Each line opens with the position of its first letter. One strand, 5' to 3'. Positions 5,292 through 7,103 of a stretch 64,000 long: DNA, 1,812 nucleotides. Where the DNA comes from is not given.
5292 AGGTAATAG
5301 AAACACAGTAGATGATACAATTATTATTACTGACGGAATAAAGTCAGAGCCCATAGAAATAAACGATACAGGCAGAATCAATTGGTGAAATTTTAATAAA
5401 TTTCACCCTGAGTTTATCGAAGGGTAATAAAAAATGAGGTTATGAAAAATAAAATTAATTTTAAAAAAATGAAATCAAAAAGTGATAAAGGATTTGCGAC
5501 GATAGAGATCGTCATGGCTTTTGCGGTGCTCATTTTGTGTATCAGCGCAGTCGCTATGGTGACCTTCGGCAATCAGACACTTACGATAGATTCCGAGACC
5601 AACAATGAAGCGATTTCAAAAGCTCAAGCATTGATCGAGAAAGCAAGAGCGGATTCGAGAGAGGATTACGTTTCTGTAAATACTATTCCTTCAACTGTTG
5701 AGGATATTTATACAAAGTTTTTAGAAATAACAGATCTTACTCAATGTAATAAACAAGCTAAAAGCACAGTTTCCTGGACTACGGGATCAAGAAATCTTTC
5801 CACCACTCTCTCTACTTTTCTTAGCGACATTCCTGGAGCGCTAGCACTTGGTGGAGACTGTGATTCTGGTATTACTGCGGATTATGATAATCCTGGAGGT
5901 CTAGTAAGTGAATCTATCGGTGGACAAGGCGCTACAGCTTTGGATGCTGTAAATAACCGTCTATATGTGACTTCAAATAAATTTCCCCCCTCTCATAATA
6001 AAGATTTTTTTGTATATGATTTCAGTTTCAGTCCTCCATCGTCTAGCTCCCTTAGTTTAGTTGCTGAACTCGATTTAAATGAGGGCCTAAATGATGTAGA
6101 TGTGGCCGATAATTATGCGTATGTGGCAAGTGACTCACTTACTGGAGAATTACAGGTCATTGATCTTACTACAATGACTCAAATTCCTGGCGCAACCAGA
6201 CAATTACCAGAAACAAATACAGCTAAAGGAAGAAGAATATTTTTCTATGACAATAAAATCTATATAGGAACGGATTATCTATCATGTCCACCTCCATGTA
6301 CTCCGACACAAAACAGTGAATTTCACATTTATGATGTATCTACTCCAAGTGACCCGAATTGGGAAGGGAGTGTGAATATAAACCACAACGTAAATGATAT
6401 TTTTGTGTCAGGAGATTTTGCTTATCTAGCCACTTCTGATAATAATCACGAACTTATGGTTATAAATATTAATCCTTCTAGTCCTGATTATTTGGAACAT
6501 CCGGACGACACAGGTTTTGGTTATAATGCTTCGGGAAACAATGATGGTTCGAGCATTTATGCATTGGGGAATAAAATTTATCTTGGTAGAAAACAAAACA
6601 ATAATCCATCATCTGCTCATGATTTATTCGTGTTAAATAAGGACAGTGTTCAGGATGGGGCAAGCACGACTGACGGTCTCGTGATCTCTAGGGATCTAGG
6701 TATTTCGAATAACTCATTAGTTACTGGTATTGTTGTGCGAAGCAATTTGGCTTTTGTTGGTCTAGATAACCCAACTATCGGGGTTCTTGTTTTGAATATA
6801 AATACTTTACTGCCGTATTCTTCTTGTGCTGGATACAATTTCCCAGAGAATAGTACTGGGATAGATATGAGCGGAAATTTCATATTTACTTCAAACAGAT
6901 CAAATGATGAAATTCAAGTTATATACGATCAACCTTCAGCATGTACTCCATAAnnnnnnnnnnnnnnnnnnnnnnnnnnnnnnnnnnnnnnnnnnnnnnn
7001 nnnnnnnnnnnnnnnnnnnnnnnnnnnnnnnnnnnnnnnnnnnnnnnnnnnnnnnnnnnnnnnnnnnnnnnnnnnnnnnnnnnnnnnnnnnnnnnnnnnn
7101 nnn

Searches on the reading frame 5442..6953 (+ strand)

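Call 66: search_protein_families(library=pfam, proteins=[window:5442-6953:+], max_evalue=0.00001)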
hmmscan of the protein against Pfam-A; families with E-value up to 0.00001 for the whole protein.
window:5442-6953:+ (503 aa): 1 family
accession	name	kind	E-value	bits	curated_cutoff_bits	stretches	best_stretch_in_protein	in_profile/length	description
PF08309.17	LVIVD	-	2.1e-10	40.2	20.2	0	317-348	4-34/42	LVIVD repeat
